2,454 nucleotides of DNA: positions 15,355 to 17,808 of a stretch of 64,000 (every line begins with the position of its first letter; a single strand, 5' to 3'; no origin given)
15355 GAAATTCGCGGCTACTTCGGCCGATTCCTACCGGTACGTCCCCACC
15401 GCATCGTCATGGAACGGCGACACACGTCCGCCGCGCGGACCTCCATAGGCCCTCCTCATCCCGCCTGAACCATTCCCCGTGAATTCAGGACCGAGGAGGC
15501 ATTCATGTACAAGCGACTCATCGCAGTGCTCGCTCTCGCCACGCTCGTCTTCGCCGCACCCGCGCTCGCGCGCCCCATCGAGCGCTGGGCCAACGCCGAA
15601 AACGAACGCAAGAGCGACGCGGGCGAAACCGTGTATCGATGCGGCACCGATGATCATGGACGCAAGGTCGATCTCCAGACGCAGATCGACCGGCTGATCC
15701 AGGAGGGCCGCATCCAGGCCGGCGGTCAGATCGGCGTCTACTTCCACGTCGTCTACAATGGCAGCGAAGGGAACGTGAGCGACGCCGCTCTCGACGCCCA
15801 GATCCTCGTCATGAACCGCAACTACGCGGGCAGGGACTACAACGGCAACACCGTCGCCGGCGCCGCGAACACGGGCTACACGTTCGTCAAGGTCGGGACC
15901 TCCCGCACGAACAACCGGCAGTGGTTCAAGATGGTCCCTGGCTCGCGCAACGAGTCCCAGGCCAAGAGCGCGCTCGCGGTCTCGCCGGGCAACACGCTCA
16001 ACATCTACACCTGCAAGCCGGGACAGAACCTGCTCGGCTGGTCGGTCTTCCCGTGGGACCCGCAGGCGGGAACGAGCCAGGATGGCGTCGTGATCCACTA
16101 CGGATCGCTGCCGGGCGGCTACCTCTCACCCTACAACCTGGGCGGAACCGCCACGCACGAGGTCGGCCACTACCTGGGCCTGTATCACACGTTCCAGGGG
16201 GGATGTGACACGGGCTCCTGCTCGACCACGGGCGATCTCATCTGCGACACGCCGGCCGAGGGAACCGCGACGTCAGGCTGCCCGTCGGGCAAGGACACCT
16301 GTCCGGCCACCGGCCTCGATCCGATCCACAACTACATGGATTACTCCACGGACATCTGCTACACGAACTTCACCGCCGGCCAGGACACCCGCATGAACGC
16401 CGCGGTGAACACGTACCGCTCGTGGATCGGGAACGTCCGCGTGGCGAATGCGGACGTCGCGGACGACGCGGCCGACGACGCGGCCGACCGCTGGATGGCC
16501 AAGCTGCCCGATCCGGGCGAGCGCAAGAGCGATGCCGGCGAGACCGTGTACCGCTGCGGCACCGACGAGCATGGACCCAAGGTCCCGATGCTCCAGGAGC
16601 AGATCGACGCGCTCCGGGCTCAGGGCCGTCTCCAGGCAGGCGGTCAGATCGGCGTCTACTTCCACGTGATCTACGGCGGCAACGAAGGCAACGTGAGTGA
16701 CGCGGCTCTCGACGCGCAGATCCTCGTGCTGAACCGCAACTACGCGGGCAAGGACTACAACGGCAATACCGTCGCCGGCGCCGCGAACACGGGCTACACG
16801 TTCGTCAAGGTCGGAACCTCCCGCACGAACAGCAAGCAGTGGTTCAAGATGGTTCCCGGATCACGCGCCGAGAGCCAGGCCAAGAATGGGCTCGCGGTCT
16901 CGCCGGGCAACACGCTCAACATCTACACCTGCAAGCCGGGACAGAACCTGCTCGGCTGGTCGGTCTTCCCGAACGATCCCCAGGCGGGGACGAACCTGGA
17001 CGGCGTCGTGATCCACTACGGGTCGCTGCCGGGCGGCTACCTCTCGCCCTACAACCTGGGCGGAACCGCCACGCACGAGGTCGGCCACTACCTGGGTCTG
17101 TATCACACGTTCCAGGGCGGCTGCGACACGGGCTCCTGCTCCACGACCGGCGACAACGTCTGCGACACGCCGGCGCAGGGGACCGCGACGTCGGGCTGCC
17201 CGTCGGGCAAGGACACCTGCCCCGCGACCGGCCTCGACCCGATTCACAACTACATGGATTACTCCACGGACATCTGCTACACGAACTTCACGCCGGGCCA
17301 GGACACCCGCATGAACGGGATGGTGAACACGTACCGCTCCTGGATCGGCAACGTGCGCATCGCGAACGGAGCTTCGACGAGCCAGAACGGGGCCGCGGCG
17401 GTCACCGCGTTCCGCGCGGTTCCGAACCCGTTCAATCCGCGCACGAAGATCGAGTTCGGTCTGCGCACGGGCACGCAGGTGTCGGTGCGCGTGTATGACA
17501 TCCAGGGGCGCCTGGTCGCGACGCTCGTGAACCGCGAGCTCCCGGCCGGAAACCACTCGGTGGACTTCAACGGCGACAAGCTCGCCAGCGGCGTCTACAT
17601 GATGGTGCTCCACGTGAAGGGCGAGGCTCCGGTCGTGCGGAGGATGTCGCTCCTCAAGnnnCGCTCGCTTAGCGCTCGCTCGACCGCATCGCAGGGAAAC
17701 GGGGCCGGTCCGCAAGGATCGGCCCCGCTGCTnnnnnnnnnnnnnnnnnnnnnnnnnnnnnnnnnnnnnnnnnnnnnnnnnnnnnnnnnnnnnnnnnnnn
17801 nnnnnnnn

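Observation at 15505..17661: Secreted protease with two near-identical tandem M43 (ulilysin-type) catalytic domains generated by a recent 915-bp intragenic duplication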

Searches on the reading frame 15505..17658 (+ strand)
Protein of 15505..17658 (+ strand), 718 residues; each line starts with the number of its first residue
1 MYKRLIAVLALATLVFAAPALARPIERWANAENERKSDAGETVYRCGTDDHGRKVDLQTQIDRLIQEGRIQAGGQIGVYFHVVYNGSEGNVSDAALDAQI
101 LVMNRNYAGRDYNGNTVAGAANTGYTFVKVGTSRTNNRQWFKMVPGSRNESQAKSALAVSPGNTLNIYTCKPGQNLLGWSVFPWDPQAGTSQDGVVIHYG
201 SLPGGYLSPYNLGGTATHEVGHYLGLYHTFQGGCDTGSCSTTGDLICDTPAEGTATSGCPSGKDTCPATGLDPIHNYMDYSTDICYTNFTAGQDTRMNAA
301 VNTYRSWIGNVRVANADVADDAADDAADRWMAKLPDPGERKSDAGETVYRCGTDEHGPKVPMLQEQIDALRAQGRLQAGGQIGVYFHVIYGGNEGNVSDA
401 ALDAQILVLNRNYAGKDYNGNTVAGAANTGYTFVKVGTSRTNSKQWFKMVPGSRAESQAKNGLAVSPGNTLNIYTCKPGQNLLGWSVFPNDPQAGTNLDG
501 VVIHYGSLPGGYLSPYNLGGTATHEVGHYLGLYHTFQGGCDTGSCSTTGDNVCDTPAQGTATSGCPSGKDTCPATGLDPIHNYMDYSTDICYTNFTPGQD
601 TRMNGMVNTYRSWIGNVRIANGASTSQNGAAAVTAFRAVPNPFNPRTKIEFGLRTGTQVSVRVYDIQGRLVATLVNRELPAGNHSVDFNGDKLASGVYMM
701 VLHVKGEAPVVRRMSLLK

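Call 6: search_protein_families(library=pfam, proteins=[window:15505-17658:+], max_evalue=0.01)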
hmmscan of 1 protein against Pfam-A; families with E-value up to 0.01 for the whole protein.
window:15505-17658:+ (718 aa): 10 families
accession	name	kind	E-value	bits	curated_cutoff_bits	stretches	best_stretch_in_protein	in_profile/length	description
PF05572.19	Peptidase_M43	-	1.7e-38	132.4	23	2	180-301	34-151/152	Pregnancy-associated plasma protein-A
PF00413.30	Peptidase_M10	-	1.2e-07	32.2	24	0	210-230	106-126/159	Matrixin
PF18962.6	Por_Secre_tail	-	2.5e-07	31.3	27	1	640-705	3-65/75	Secretion system C-terminal sorting domain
PF13582.12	Reprolysin_3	-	5.5e-07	30.6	22.4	0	209-229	107-123/123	Metallo-peptidase family M12B Reprolysin-like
PF13688.12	Reprolysin_5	-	2.3e-06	28.4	27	1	214-269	143-179/196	Metallo-peptidase family M12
PF13583.11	Reprolysin_4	-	6.6e-06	26.4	22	0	523-550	140-167/203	Metallo-peptidase family M12B Reprolysin-like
PF16313.11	DUF4953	-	0.00012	21.9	24.2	0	522-538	17-33/316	Met-zincin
PF13860.13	FlgD_ig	-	0.0027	18.1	27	1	657-699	23-70/79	FlgD Ig-like domain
PF01400.30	Astacin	-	0.0059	16.7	22.5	0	214-229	80-95/189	Astacin (Peptidase family M12A)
PF04476.19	4HFCP_synth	-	0.0096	16.1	22.4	0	116-146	70-101/228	4-HFC-P synthase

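Call 7: search_protein_families(library=ncbifam, proteins=[window:15505-17658:+], max_evalue=0.01)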
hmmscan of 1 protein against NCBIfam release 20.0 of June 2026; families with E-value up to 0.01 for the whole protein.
window:15505-17658:+ (718 aa): 10 families
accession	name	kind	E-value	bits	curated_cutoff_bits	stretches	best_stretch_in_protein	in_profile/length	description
TIGR03952.1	metzin_BF0631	equivalog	2.1e-14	53.3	208.1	2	518-551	232-265/351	zinc-dependent metalloproteinase lipoprotein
NF038115.1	SVAGG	subfamily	3.4e-06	26.3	150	0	212-317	174-260/407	SVAGG family GlyGly-CTERM protein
NF038113.1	T9SSA_dep_M36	equivalog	3.4e-06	25.5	885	1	621-703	779-856/869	T9SS-dependent M36 family metallopeptidase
TIGR04183.1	Por_Secre_tail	domain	4.5e-06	26.5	23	1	640-705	3-61/72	T9SS type A sorting domain-containing protein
NF041905.1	MXAN_2677_2678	equivalog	1.2e-05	24.5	250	0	214-233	186-205/283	myxosortase-dependent metalloprotease, MXAN_2677/MXAN_2678 family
NF033707.1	T9SS_sortase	equivalog_domain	0.00052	17.8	420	1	628-706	991-1079/1095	type IX secretion system sortase PorU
NF052323.1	T9SSA_dep_M6i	equivalog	0.00073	17.6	600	1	640-704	962-1026/1043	T9SS-dependent M6-like inactivated metalloprotease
NF033823.0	archmetzin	subfamily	0.0011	19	145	0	216-234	126-144/170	archaemetzincin family Zn-dependent metalloprotease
NF052228.1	T9SS_PorZ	equivalog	0.0039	15.7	260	1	627-702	664-740/757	type IX secretion system anionic LPS delivery protein PorZ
NF003646.0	PRK05286.1-4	equivalog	0.007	15.2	457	0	414-440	62-88/341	quinone-dependent dihydroorotate dehydrogenase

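Call 8: find_homologous_proteins(query=window:15505-17658:+, max_evalue=1e-10)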
Query window:15505-17658:+ (718 aa): 2376 proteins with E <= 1e-10 among 8000 candidates; the best 120 are listed.
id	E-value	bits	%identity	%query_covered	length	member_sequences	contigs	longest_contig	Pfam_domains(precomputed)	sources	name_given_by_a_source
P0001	0.0e+0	1391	82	100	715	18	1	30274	PF05572.20,PF00413.31,PF13582.13,PF13688.13,PF18962.8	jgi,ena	-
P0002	0.0e+0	1322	90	87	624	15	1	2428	PF05572.20,PF00413.31,PF13582.13,PF13688.13,PF18962.8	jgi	jgi:hypothetical protein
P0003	0.0e+0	1269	77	99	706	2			PF05572.20,PF00413.31,PF13582.13,PF13688.13,PF18962.8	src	-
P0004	0.0e+0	1076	67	97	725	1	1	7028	PF05572.20,PF00413.31,PF13582.13,PF13688.13,PF18962.8,PF13860.13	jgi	jgi:Pregnancy-associated plasma protein-A/Secretion system C-terminal sorting domain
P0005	0.0e+0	1074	66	100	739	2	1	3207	PF05572.20,PF00413.31,PF13582.13,PF13688.13,PF18962.8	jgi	jgi:Pregnancy-associated plasma protein-A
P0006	0.0e+0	1037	65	95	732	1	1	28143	PF05572.20,PF00413.31,PF13582.13,PF13688.13,PF13583.12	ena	-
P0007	0.0e+0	1035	64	99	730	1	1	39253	PF05572.20,PF00413.31,PF13582.13,PF13688.13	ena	-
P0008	0.0e+0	1030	64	99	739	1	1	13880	PF05572.20,PF00413.31,PF13582.13,PF13688.13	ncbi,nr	ncbi:MAG TPA: zinc metalloprotease [Candidatus Eisenbacteria bacterium]|nr:zinc metalloprotease [Can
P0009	0.0e+0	1021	64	96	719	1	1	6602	PF05572.20,PF18962.8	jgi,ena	-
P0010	3.7e-298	1009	64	96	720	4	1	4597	PF05572.20,PF00413.31,PF13582.13,PF13688.13,PF18962.8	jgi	jgi:hypothetical protein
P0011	1.8e-293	993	64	95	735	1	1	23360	PF05572.20,PF00413.31,PF13582.13,PF13688.13,PF18962.8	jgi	jgi:hypothetical protein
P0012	5.0e-290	982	64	96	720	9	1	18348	PF05572.20,PF00413.31,PF13688.13,PF18962.8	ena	-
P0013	5.0e-288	975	61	99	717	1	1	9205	PF05572.20,PF00413.31,PF13582.13,PF13688.13,PF18962.8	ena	-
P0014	1.4e-286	971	60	100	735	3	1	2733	PF05572.20,PF18962.8,PF13860.13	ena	-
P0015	2.7e-286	970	62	95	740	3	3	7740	PF05572.20,PF00413.31,PF13582.13,PF13688.13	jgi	jgi:hypothetical protein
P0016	1.3e-285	967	61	99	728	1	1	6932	PF05572.20,PF18962.8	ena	-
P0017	1.4e-283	961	61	96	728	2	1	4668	PF05572.20,PF13688.13,PF18962.8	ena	-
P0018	8.3e-283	958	59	100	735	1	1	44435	PF05572.20,PF00413.31,PF18962.8,PF13860.13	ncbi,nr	ncbi:MAG TPA: M43 family zinc metalloprotease [Candidatus Eisenbacteria bacterium]|nr:M43 family zin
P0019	8.9e-281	951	59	100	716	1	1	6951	PF05572.20,PF00413.31,PF13582.13,PF13688.13,PF18962.8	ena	-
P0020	2.7e-280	950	62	96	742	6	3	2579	PF05572.20,PF00413.31,PF18962.8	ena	-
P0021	1.6e-279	947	59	100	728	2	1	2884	PF05572.20,PF18962.8,PF13860.13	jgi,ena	-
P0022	6.4e-276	935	59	99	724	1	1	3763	PF05572.20,PF13688.13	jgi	jgi:hypothetical protein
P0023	8.4e-276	935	61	97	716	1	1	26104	PF05572.20,PF00413.31,PF13582.13,PF13688.13,PF18962.8,PF13860.13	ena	-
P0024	5.0e-275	932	59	99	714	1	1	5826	PF05572.20,PF00413.31,PF13582.13,PF13688.13,PF18962.8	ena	-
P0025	1.5e-274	931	63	54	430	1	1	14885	PF05572.20,PF18962.8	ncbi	-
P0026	1.6e-268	911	57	99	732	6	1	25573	PF05572.20,PF13688.13,PF18962.8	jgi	jgi:hypothetical protein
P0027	5.8e-266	902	57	100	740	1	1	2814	PF05572.20,PF18962.8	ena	-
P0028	5.6e-253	859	83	53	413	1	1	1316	PF05572.20,PF18962.8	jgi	jgi:hypothetical protein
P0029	9.4e-252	855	59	55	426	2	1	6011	PF05572.20,PF18962.8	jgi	jgi:pregnancy-associated plasma protein-A/type IX secretion system substrate protein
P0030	6.7e-232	790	65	53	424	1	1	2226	PF05572.20,PF18962.8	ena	-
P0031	1.3e-227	776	81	55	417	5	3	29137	PF05572.20,PF18962.8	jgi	jgi:hypothetical protein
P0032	3.3e-227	774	83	53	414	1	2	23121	PF05572.20,PF18962.8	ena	-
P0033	5.1e-221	754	64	73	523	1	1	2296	PF05572.20,PF18962.8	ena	-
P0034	2.7e-219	748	61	53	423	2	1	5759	PF05572.20,PF18962.8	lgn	-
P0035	2.0e-216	739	59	55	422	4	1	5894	PF05572.20,PF18962.8,PF13860.13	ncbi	-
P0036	5.2e-216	737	60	55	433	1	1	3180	PF05572.20,PF18962.8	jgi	jgi:hypothetical protein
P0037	1.7e-204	699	66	53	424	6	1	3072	PF05572.20,PF18962.8,PF13860.13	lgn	-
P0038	1.0e-202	693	66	53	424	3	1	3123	PF05572.20,PF18962.8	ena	-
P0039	6.3e-186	638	51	49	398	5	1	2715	PF05572.20,PF18962.8,PF13860.13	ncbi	-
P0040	4.1e-183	628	69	55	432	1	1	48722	PF05572.20,PF18962.8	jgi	jgi:pregnancy-associated plasma protein-A/type IX secretion system substrate protein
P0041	1.3e-182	627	50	51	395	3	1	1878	PF05572.20,PF18962.8,PF13860.13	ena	-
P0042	2.3e-180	619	49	51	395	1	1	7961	PF05572.20,PF13688.13,PF18962.8,PF13860.13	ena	-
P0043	1.7e-179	617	66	57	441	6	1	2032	PF05572.20,PF18962.8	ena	-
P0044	1.4e-178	614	70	54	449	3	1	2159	PF05572.20,PF18962.8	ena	-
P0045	1.9e-178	613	66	57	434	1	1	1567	PF05572.20,PF18962.8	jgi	jgi:hypothetical protein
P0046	3.4e-178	612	54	51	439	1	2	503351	PF05572.20,PF18962.8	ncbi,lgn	-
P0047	4.0e-178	612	66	57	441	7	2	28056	PF05572.20,PF18962.8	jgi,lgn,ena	-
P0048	4.5e-177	609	68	53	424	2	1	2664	PF05572.20,PF18962.8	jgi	-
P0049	7.1e-177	608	49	51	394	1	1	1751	PF05572.20,PF18962.8,PF13860.13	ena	-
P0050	2.8e-175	603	67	55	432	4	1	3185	PF05572.20,PF18962.8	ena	-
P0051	3.8e-175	602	47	54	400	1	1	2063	PF05572.20,PF18962.8,PF13860.13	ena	-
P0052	2.6e-171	589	69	52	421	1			PF05572.20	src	-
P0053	7.1e-170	585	46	52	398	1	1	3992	PF05572.20,PF18962.8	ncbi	-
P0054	2.9e-169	583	59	62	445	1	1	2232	PF05572.20,PF18962.8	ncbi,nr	ncbi:MAG TPA: M43 family zinc metalloprotease, partial [Acidobacteriota bacterium]|nr:M43 family zin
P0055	2.0e-168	580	47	51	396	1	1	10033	PF05572.20,PF18962.8,PF13860.13,PF13583.12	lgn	-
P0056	7.5e-167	575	66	53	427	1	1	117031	PF05572.20,PF18962.8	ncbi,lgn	ncbi:MAG TPA: M43 family zinc metalloprotease [Candidatus Eisenbacteria bacterium]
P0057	8.0e-167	575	64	53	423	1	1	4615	PF05572.20,PF18962.8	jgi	jgi:hypothetical protein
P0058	1.4e-166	574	47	51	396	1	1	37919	PF05572.20,PF18962.8,PF13860.13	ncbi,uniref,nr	ncbi:MAG: T9SS type A sorting domain-containing protein [Candidatus Eisenbacteria bacterium]|uniref:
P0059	3.6e-166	573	66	53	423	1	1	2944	PF05572.20,PF18962.8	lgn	-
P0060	5.4e-165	569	46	51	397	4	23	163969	PF05572.20,PF18962.8,PF13860.13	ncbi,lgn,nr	ncbi:MAG: T9SS type A sorting domain-containing protein [Candidatus Eisenbacteria bacterium]|nr:T9SS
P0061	1.5e-164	567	65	55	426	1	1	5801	PF05572.20,PF18962.8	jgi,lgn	jgi:hypothetical protein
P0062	3.6e-164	566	63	54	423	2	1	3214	PF05572.20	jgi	jgi:hypothetical protein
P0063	5.7e-164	565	61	58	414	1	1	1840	PF05572.20,PF18962.8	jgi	jgi:hypothetical protein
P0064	1.5e-163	564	45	51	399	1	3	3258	PF05572.20,PF18962.8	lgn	-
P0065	2.2e-163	563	64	53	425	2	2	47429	PF05572.20,PF18962.8,PF13860.13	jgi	-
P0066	3.6e-162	559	64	53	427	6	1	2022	PF05572.20,PF18962.8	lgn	-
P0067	4.0e-161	556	64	53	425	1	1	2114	PF05572.20,PF18962.8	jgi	-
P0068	7.4e-161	555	61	55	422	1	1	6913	PF05572.20,PF18962.8,PF13860.13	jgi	jgi:hypothetical protein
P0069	8.6e-161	555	45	50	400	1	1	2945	PF05572.20,PF18962.8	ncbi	-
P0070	8.7e-161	555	47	49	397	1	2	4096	PF05572.20,PF18962.8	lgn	-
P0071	1.2e-160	554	65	53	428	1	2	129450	PF05572.20,PF18962.8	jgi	jgi:hypothetical protein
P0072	1.8e-159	550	61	55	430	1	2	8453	PF05572.20,PF18962.8,PF13860.13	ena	-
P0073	4.8e-159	549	65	52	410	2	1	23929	PF05572.20,PF18962.8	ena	-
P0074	1.8e-158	547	61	54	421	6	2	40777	PF05572.20,PF18962.8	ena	-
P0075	8.8e-158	545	60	54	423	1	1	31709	PF05572.20,PF18962.8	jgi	jgi:hypothetical protein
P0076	2.1e-157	543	62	57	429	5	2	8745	PF05572.20,PF18962.8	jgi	-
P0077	1.9e-156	540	64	52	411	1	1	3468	PF05572.20,PF18962.8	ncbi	-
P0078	3.8e-156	539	65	53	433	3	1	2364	PF05572.20,PF18962.8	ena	-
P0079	1.9e-155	537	43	53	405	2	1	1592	PF05572.20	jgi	jgi:hypothetical protein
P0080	2.9e-155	536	65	53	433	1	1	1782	PF05572.20,PF18962.8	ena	-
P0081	6.3e-155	535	46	50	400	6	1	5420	PF05572.20,PF18962.8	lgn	-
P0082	2.4e-154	533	60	55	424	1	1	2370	PF05572.20,PF18962.8,PF13860.13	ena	-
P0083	7.3e-154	532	44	55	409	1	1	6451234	PF05572.20,PF18962.8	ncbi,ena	-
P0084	1.0e-153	531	61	53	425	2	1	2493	PF05572.20,PF18962.8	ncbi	-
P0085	5.0e-153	529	54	52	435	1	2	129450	PF05572.20,PF18962.8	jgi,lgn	jgi:hypothetical protein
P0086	6.4e-153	529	61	53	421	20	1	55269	PF05572.20,PF18962.8,PF13860.13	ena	-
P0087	7.5e-153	528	59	54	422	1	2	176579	PF05572.20,PF18962.8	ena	-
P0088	4.4e-152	526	60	56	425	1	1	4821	PF05572.20,PF18962.8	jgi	jgi:hypothetical protein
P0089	6.1e-152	525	46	48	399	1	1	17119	PF05572.20,PF18962.8,PF13860.13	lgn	-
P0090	1.0e-151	525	62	55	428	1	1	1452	PF05572.20,PF18962.8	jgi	-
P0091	2.7e-151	523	58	59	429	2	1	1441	PF05572.20,PF18962.8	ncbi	ncbi:MAG: M43 family zinc metalloprotease, partial [Candidatus Eisenbacteria bacterium]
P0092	3.4e-150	520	61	53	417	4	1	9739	PF05572.20,PF18962.8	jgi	jgi:hypothetical protein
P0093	3.8e-150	520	59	55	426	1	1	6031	PF05572.20,PF18962.8,PF13860.13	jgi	jgi:hypothetical protein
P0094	9.2e-150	518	58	57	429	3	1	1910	PF05572.20,PF18962.8,PF13860.13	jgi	-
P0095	1.9e-149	517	60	53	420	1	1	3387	PF05572.20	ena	-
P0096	2.5e-149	517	60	55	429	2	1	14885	PF05572.20,PF18962.8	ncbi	-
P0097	3.5e-149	516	46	48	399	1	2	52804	PF05572.20,PF18962.8,PF13860.13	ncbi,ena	-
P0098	5.6e-149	516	60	53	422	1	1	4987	PF05572.20,PF18962.8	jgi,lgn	-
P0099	3.5e-146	506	60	53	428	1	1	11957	PF05572.20,PF18962.8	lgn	-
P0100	7.5e-145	502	59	55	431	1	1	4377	PF05572.20,PF18962.8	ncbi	ncbi:MAG TPA: M43 family zinc metalloprotease [Candidatus Eisenbacteria bacterium]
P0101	2.8e-144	500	50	48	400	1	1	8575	PF05572.20,PF18962.8,PF13583.12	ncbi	-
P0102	3.4e-144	500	43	94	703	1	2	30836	PF05572.20,PF00413.31,PF13688.13,PF18962.8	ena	-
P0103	1.4e-142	494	58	55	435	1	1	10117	PF05572.20,PF18962.8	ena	-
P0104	1.7e-142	494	58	57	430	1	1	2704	PF05572.20,PF18962.8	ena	-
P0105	4.0e-142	493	56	52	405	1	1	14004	PF05572.20,PF18962.8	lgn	-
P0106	4.3e-142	493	59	55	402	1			PF05572.20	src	-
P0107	2.1e-141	491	45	53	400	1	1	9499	PF05572.20,PF18962.8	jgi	jgi:hypothetical protein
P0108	1.4e-139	485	60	51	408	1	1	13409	PF05572.20,PF13688.13,PF18962.8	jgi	jgi:hypothetical protein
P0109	2.3e-139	484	58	52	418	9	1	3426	PF05572.20,PF18962.8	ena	-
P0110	7.5e-139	482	58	54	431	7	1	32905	PF05572.20,PF18962.8,PF13860.13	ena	-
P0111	8.2e-139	482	82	35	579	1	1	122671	PF05572.20,PF00486.35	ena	-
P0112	5.5e-138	479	57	55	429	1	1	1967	PF05572.20,PF18962.8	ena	-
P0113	3.2e-137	477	43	48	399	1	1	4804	PF05572.20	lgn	-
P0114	5.0e-136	473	58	51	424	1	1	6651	PF05572.20,PF18962.8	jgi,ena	-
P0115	6.1e-136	473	55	51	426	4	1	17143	PF05572.20,PF18962.8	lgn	-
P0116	7.9e-136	472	56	55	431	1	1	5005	PF05572.20,PF18962.8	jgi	-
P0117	2.7e-135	470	58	52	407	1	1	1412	PF05572.20,PF18962.8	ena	-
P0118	4.6e-135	470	60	51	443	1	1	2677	PF05572.20,PF18962.8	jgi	-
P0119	4.9e-135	470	50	48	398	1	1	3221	PF05572.20,PF18962.8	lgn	-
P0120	5.4e-135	469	43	51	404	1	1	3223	PF05572.20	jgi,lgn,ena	-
